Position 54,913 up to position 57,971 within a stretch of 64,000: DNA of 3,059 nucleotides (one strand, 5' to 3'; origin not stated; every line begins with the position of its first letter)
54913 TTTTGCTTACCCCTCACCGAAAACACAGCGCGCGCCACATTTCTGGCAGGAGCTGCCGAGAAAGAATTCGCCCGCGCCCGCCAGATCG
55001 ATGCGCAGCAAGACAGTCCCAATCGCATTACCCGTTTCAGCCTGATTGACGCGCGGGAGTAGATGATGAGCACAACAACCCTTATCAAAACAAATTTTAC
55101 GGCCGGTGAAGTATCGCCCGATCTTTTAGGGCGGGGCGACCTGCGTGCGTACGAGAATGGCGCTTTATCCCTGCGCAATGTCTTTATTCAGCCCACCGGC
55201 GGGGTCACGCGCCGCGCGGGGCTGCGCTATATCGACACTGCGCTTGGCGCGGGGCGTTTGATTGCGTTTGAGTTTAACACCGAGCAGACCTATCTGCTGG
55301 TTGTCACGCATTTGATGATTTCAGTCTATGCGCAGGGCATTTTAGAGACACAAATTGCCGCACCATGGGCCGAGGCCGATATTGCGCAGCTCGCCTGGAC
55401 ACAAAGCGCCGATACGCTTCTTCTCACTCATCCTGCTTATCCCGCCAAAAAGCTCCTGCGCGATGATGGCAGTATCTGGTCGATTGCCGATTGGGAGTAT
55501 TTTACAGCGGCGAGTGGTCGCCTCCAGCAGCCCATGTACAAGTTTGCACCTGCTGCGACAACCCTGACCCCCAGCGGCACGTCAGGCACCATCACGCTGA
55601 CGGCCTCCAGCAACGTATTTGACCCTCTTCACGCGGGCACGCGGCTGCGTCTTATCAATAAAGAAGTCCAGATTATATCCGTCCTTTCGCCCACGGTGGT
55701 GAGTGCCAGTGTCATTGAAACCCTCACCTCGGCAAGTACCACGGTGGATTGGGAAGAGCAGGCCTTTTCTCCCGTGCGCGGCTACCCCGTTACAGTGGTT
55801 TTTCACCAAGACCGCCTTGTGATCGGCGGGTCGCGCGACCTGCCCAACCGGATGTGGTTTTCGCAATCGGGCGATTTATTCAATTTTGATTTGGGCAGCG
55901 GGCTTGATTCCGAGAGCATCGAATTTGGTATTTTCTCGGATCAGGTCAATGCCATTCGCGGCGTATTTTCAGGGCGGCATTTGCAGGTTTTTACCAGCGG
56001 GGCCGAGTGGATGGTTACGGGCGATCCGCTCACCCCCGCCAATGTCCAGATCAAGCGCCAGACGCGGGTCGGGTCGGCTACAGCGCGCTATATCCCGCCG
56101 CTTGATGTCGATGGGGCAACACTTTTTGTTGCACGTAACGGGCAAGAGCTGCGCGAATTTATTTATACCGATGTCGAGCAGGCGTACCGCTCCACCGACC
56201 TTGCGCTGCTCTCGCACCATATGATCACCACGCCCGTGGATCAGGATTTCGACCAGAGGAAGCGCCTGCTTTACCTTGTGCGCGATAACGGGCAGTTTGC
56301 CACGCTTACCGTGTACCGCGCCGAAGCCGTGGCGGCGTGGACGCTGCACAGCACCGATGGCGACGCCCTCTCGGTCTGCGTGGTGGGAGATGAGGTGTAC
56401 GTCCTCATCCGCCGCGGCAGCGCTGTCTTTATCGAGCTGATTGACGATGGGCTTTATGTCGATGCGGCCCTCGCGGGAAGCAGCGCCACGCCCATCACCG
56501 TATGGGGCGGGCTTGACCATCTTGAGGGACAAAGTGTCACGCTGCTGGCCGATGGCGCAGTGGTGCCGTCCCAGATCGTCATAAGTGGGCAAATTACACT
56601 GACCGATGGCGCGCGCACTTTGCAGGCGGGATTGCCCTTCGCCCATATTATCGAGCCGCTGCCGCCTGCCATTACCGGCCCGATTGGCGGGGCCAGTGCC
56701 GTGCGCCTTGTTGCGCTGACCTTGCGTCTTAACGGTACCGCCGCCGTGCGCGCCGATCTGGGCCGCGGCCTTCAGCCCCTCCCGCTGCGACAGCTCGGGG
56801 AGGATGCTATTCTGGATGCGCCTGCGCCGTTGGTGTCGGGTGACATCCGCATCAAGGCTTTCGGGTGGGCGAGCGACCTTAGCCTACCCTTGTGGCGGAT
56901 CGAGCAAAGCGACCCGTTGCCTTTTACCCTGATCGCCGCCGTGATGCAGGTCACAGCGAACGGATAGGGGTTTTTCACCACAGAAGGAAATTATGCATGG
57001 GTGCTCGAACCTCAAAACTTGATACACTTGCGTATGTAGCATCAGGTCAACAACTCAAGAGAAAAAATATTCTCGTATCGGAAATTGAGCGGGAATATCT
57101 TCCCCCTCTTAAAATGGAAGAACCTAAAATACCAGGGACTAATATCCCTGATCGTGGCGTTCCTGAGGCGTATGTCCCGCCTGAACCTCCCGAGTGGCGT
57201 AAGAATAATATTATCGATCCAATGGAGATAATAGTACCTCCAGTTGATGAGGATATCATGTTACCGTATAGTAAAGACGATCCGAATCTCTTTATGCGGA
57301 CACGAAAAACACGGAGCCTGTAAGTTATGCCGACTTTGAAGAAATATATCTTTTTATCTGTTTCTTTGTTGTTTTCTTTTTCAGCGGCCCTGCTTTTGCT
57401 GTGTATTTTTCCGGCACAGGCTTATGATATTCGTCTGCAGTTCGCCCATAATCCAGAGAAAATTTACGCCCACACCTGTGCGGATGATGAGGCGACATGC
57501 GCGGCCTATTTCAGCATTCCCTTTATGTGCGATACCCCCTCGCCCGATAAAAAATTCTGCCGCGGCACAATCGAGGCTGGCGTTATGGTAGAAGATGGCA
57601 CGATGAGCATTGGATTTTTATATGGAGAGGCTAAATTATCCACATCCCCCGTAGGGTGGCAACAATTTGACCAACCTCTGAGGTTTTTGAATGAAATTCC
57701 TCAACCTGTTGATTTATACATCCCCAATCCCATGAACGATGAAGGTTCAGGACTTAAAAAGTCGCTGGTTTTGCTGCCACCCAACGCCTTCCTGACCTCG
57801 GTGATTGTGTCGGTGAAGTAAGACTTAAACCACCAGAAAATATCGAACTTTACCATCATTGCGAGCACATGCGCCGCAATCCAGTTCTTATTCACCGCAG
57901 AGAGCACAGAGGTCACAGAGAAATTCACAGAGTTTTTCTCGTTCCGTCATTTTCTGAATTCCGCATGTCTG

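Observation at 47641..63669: Self-contained podovirus-type head-tail-lysis locus with no integration or replication genes: candidate GTA-like system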

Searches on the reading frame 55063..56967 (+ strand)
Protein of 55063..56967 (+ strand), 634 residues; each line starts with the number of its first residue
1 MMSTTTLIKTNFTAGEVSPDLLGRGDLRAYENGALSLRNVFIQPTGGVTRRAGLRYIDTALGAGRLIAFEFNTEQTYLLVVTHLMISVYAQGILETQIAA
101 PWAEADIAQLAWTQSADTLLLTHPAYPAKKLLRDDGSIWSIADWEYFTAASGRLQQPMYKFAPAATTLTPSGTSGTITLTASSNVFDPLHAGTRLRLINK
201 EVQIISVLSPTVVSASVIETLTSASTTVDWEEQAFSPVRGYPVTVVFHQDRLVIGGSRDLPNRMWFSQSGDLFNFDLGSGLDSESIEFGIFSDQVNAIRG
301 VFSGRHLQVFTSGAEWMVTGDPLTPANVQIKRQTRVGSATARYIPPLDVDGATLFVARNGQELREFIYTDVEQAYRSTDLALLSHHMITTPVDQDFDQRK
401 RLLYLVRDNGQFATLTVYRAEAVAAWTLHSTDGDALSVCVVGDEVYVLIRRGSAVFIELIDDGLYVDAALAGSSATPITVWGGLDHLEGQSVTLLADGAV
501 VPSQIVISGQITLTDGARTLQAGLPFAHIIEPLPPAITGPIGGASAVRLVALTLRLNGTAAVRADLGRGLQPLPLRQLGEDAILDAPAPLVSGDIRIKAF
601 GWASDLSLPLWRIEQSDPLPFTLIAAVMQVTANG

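Call 5: search_protein_families(library=pfam, proteins=[window:55063-56967:+], max_evalue=0.01)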
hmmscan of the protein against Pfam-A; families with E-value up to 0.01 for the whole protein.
window:55063-56967:+ (634 aa): 0 families

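Call 7: search_protein_families(library=phrogs, proteins=[window:55063-56967:+], max_evalue=0.01)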
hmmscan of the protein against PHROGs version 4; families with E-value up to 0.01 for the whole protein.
window:55063-56967:+ (634 aa): 5 families
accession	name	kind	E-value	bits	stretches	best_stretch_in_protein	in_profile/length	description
phrog_376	-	tail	1.9e-141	473.8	2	201-634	259-711/712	tail protein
phrog_15566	-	tail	1.5e-60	206.3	2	210-451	14-265/552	tail protein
phrog_20269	-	unknown function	1.8e-28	100.6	1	7-209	5-212/374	-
phrog_30010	-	unknown function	1.3e-08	35.1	2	363-443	191-274/517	-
phrog_457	-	tail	8.1e-07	29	1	245-460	357-580/793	tail protein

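Call 12: search_dna_similar(query=window:55063-56967:+, collection=phages, mode=protein, max_rows=30)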
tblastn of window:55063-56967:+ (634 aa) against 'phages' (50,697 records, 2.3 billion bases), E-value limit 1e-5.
Records with a match: 212; places in all: 217; records where one place covers at least 80% of the query: 122.
Best place of each record, by identity: <60% 212.
By first word of the organism name: Vibrio 57; Pelagibacter 23; Pseudomonas 16; Escherichia 15; Xanthomonas 15; Salmonella 12; Caudoviricetes 12; Liberibacter 7; Acinetobacter 6; Burkholderia 5; and 21 more.
By host as written in the record: - 82; Candidatus Pelagibacter ubique HTCC1062 14; Xanthomonas albilineans CFBP2523 6; Pseudomonas aeruginosa PA14 5; Vibrio splendidus 5; Candidatus Pelagibacter sp. HTCC1062 4; Escherichia coli O157:H7 4; Xanthomonas citri 4; and 67 more.
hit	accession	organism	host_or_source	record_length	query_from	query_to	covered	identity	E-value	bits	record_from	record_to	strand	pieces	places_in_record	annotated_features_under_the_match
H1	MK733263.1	Yersinia phage YeP5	Yersinia enterocolitica JL2002-6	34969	6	634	99%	33.1%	7e-82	288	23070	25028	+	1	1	hypothetical protein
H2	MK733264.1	Yersinia phage YeP6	Yersinia enterocolitica JL2004-21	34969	6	634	99%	33.1%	7e-82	288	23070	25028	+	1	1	hypothetical protein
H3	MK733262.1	Yersinia phage YeP4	Yersinia enterocolitica LN1996-YE105.5R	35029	6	634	99%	33.1%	7e-82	288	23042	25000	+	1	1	hypothetical protein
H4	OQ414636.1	Pelagibacter phage EXVC032P Baldr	Candidadtus Pelagibacter sp. HTCC1062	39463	1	625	95%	32.9%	4e-45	315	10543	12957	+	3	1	putative tail tubular protein B | tail tubular protein A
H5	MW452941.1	Methylophilales phage MEP301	Methylophilales bacterium FZCC2181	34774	1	633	100%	31.2%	1e-78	278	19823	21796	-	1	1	putative tail tubular protein B | tail tubular protein A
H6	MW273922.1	Pelagibacter phage HTVC034P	Candidatus Pelagibacter sp. HTCC1062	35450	10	633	95%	32.7%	9e-41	311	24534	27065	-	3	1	putative tail tubular B | putative acetyltransferase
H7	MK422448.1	Klebsiella phage ST512-KPC3phi13.3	Klebsiella pneumoniae ST512-KPC3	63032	1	634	97%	32.2%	3e-25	294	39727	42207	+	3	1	hypothetical protein (x2)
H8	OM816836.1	Klebsiella phage vB_KpnP_BUCT711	Klebsiella pneumoniae BUCT711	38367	1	634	97%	32.2%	2e-25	293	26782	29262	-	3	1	hypothetical protein (x2)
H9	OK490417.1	Klebsiella phage Kp4865-1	Klebsiella pneumoniae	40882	1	634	97%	31.8%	3e-25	293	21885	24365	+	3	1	record has no annotation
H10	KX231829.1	Enterobacter phage Tyrion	Enterobacter sp. CT7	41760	6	634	97%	31.3%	7e-24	287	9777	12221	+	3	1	putative head closure protein | ribosome_binding_site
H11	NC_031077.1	Enterobacter phage Tyrion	Enterobacter sp. CT7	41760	6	634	97%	31.3%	7e-24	287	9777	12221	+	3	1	tail protein | ribosome_binding_site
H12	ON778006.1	Pseudomonas phage vB_Pae_HB2107-3I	Pseudomonas aeruginosa PA14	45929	5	634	97%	31.2%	4e-48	248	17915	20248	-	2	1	portal protein | hypothetical protein | putative tail tubular protein A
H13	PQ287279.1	Pseudomonas phage Flu_PA14_4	Pseudomonas aeruginosa PA14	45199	5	634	97%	31.2%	5e-48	246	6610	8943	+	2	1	tail protein (x2) | internal virion protein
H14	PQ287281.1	Pseudomonas phage Flu_PA14_3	Pseudomonas aeruginosa PA14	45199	5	634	97%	31.2%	5e-48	246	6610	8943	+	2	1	tail protein (x2) | internal virion protein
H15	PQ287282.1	Pseudomonas phage Komp_PA14_gP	Pseudomonas aeruginosa PA14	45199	5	634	97%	31.2%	5e-48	246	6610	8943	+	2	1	tail protein (x2) | internal virion protein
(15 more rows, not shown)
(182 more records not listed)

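Call 14: find_homologous_proteins(query=window:55063-56967:+, max_evalue=1e-20)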
Query window:55063-56967:+ (634 aa): 3217 proteins with E <= 1e-20 among 8000 candidates; the best 120 are listed.
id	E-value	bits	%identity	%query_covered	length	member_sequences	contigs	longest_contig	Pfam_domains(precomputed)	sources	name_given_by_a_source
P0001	0.0e+0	1398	100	100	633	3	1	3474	-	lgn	-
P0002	0.0e+0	1017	72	99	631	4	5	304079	-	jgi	-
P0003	0.0e+0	1011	71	100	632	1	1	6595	-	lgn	-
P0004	3.6e-298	1008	70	99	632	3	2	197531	-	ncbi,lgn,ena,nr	ncbi:MAG: hypothetical protein AUJ12_04370 [Alphaproteobacteria bacterium CG1_02_46_17]|nr:MAG: hypo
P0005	5.1e-298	1008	71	99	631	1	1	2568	-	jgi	jgi:hypothetical protein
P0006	1.8e-297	1006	71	99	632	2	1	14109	-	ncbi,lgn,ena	-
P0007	2.4e-297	1006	71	100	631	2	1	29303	-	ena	-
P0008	1.6e-296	1003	71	99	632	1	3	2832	-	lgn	-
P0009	1.7e-296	1003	71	100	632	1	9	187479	-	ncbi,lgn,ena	-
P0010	2.3e-296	1002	71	100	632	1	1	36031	-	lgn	-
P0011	2.6e-296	1002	70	99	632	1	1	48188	-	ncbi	-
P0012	3.9e-296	1002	70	100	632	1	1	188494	-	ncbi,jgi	jgi:hypothetical protein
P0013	2.0e-295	999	69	100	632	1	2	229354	-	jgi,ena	-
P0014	2.5e-295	999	70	99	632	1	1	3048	-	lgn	-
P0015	2.5e-295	999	71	100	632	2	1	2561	-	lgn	-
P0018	7.8e-294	994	71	100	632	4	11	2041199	-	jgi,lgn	jgi:hypothetical protein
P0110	2.1e-270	917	65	100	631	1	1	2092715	-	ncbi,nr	ncbi:MAG: hypothetical protein H6868_04770 [Rhodospirillales bacterium]|nr:hypothetical protein [Rho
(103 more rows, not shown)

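Call 17: find_related_loci(query=A1, collection=genome_contigs, flank=10000)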
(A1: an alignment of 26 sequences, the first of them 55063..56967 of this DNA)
Query A1 (634 aa) in genome_contigs; peptide patterns used: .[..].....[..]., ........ (x = any residue, [..] = any of these).
568 stretches matched a pattern; 543 encode a relative of the query (tblastn E <= 1e-3); the best 80 are kept; 80 distinct loci.
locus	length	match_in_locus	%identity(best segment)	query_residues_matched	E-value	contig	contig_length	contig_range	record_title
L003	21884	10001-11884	72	5-633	0e+0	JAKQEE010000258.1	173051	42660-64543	MAG: Pseudomonadota bacterium isolate USDE_maxbin.087_sub k141_927072, whole genome shotgun sequence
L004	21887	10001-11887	70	5-633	0e+0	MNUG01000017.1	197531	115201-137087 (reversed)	MAG: Alphaproteobacteria bacterium CG1_02_46_17 cg1_0.2_scaffold_12_c, whole genome shotgun sequence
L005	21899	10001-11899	69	1-633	0e+0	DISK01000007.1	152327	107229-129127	MAG TPA_asm: Micavibrio sp. UBA6212 UBA6212_contig_1277, whole genome shotgun sequence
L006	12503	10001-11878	70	8-633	0e+0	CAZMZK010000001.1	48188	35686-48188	MAG TPA_asm: uncultured Micavibrio sp. isolate SRP199154_co2_109 genome assembly, contig: NODE_421_length_48188_cov_31.7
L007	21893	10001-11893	69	2-633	0e+0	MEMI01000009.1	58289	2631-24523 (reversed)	MAG: Alphaproteobacteria bacterium RIFCSPHIGHO2_02_FULL_46_13 rifcsphigho2_02_scaffold_1509, whole genome shotgun sequen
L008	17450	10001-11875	69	8-633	0e+0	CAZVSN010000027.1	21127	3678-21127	MAG TPA_asm: uncultured Micavibrio sp. isolate SRP286056_co2_271 genome assembly, contig: NODE_3758_length_21127_cov_25.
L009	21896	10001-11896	70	2-633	0e+0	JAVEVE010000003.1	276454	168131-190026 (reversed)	MAG: Pseudobdellovibrionaceae bacterium isolate BF4_112 NODE_52_length_276454_cov_39.375211_Biofilm4, whole genome shotg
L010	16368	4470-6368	69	1-633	0e+0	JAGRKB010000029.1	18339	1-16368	MAG: Alphaproteobacteria bacterium isolate HKST-UBA28 2015-01-06_1_(paired)_contig_20712, whole genome shotgun sequence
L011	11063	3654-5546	69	2-633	0e+0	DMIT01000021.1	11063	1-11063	MAG TPA_asm: Rhodospirillaceae bacterium isolate UBA8720 contig_68609, whole genome shotgun sequence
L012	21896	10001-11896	69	1-633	0e+0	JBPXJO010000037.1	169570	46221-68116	MAG: Alphaproteobacteria bacterium isolate mt_P7 k141_69962, whole genome shotgun sequence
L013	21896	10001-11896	69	2-633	0e+0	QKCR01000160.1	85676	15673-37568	MAG: Alphaproteobacteria bacterium isolate SZUA-429 scaffold_1251, whole genome shotgun sequence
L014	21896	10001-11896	68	1-633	0e+0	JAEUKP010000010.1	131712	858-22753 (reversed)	MAG: Alphaproteobacteria bacterium isolate new MAG-98 k141_1772662, whole genome shotgun sequence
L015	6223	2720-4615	67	1-633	0e+0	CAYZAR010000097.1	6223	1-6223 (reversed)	MAG TPA_asm: uncultured Micavibrio sp. isolate SRP257259_co1_60 genome assembly, contig: NODE_21837_length_6223_cov_4.22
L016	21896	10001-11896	67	1-633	0e+0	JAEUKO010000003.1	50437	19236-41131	MAG: Alphaproteobacteria bacterium isolate new MAG-97 NODE_3_length_50437_cov_4.353912, whole genome shotgun sequence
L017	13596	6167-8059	67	2-633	0e+0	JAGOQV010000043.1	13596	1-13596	MAG: Alphaproteobacteria bacterium isolate Gw_Eff_bin_221 Gw_Eff_10726_length_13596_cov_15.557502, whole genome shotgun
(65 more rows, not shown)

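Call 31: find_related_loci(query=A1, collection=viral_contigs, flank=10000)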
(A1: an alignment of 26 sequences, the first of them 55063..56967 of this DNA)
Query A1 (634 aa) in viral_contigs; peptide patterns used: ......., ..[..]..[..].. (x = any residue, [..] = any of these).
600 stretches matched a pattern (row limit reached: there are more); 582 encode a relative of the query (tblastn E <= 1e-3); the best 80 are kept; 80 distinct loci.
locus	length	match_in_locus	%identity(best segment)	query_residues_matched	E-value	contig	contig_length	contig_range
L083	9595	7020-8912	69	2-633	0e+0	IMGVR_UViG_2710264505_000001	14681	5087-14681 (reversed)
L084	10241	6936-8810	61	9-633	0e+0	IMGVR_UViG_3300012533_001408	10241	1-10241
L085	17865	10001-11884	58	1-630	0e+0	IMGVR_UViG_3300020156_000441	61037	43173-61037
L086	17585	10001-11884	58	1-630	0e+0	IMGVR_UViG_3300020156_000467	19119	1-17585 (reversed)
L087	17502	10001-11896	57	1-633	0e+0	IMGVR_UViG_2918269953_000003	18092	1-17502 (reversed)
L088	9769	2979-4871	57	1-633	0e+0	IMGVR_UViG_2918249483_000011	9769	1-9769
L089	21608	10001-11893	57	1-633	0e+0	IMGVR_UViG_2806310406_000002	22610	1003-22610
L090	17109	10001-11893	57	1-633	0e+0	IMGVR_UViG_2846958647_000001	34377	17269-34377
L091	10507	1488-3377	56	2-633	0e+0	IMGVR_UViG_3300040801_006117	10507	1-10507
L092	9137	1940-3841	56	1-634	0e+0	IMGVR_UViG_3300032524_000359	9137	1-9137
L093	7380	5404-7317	57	1-634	0e+0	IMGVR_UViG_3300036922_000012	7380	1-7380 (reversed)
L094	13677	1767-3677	57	1-634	0e+0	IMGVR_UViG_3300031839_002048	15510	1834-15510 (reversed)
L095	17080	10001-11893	56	1-633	0e+0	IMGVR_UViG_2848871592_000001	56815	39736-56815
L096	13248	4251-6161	58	1-634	0e+0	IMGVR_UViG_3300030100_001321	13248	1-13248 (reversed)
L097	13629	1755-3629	57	6-630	0e+0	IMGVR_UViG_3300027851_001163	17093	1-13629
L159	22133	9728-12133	46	2-624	2e-142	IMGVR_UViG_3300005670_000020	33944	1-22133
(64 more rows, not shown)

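Call 44: find_encoding_contigs(protein=P0110, flank=10000, max_places=2)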
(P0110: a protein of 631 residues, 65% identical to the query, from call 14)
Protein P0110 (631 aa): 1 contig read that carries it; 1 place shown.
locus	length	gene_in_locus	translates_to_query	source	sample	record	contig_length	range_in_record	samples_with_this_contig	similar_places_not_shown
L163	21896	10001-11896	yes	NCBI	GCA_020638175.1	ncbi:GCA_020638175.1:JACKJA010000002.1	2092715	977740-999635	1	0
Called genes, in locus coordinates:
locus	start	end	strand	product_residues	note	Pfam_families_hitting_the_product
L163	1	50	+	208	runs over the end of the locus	PF00730:HhH-GPD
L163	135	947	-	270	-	PF01513:NAD_kinase, PF20143:NAD_kinase_C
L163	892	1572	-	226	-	PF00156:Pribosyltran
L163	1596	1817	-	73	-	-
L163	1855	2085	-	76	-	-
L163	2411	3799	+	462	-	PF12236:Head-tail_con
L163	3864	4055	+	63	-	PF25181:Phage_Bbp19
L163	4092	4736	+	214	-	PF05396:Phage_T7_Capsid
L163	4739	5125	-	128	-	-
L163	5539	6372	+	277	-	PF19821:Phage_capsid_2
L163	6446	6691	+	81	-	-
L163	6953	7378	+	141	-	-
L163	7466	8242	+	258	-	PF01471:PG_binding_1, PF04233:Phage_Mu_F, PF12106:Colicin_E5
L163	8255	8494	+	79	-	-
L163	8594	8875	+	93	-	PF09204:Colicin_immun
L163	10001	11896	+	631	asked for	-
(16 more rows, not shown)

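Call 45: find_encoding_contigs(protein=P0018, flank=10000, max_places=2)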
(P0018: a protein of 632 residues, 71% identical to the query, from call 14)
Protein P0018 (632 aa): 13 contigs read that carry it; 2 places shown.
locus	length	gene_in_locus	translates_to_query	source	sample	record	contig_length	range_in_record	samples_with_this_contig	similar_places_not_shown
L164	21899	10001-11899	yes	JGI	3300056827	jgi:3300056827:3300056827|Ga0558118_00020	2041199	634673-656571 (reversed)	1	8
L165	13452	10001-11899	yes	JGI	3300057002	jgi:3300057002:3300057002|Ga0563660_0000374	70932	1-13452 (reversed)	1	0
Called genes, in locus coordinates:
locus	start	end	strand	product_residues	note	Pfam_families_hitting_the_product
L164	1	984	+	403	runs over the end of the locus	PF00202:Aminotran_3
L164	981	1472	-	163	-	PF00578:AhpC-TSA, PF08534:Redoxin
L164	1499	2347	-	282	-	PF00497:SBP_bac_3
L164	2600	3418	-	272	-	PF00717:Peptidase_S24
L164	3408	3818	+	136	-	-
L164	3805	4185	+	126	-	-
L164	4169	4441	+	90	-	-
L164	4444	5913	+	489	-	PF12236:Head-tail_con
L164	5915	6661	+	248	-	PF05396:Phage_T7_Capsid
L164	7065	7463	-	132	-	PF07238:PilZ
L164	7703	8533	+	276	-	PF19821:Phage_capsid_2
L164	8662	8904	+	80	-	-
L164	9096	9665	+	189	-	-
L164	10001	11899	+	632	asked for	-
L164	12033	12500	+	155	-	-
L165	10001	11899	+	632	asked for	-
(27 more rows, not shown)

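Call 79: search_solved_structures(query=A1, max_evalue=0.01)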
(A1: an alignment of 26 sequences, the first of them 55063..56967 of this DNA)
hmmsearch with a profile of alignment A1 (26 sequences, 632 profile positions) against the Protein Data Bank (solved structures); distinct sequences matched with E-value up to 0.01: 2.
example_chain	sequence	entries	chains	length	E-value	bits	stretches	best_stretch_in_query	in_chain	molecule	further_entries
8ck1_A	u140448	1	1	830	2e-81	277.4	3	200-451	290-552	Tail Nozzle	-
9efk_M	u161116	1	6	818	1.4e-45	159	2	4-452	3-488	orf18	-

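Call 88: search_protein_families(library=pfam, max_evalue=0.001, proteins=[L159:293-1363:+, L159:1360-3222:+, L159:3433-4053:+, L159:4201-5898:+, L159:6181-7905:+, L159:8312-9154:+, L159:14195-14701:+, L159:14667-16337:+, L159:16337-19846:+, L159:19848-21272:+])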
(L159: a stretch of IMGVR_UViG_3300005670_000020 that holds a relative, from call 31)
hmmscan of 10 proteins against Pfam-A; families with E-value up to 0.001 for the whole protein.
L159:293-1363:+ (356 aa): 2 families
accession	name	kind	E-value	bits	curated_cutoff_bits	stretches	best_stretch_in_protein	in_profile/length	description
PF23639.1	DUF7146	-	2.1e-22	79.9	27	1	134-244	2-104/105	Domain of unknown function (DUF7146)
PF13362.12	Toprim_3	-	9.4e-17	61.7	27.2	1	263-349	2-87/95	Toprim domain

L159:1360-3222:+ (620 aa): 1 family
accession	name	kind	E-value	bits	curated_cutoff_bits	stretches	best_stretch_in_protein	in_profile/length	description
PF13191.12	AAA_16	-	0.00016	22.6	32.6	0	232-437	25-147/167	AAA ATPase domain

L159:3433-4053:+ (206 aa): 0 families

L159:4201-5898:+ (565 aa): 0 families

L159:6181-7905:+ (574 aa): 1 family
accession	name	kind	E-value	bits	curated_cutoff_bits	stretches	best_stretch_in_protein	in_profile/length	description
PF12236.14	Head-tail_con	-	1.8e-59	201.9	27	1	54-528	2-489/489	Bacteriophage head to tail connecting protein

L159:8312-9154:+ (280 aa): 0 families

L159:14195-14701:+ (168 aa): 0 families

L159:14667-16337:+ (556 aa): 0 families

L159:16337-19846:+ (1169 aa): 0 families

L159:19848-21272:+ (474 aa): 0 families

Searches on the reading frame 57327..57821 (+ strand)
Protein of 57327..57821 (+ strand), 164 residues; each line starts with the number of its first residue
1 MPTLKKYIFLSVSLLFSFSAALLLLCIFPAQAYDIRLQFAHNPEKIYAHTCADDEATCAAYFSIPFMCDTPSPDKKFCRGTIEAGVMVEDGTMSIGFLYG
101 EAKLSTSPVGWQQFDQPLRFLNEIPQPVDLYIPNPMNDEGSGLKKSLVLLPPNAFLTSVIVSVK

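Call 6: search_protein_families(library=pfam, proteins=[window:57327-57821:+], max_evalue=0.01)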
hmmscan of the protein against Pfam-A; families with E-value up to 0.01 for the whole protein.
window:57327-57821:+ (164 aa): 0 families

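Call 7: search_protein_families(library=phrogs, proteins=[window:57327-57821:+], max_evalue=0.01)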
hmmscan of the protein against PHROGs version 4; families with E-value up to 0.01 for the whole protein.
window:57327-57821:+ (164 aa): 0 families
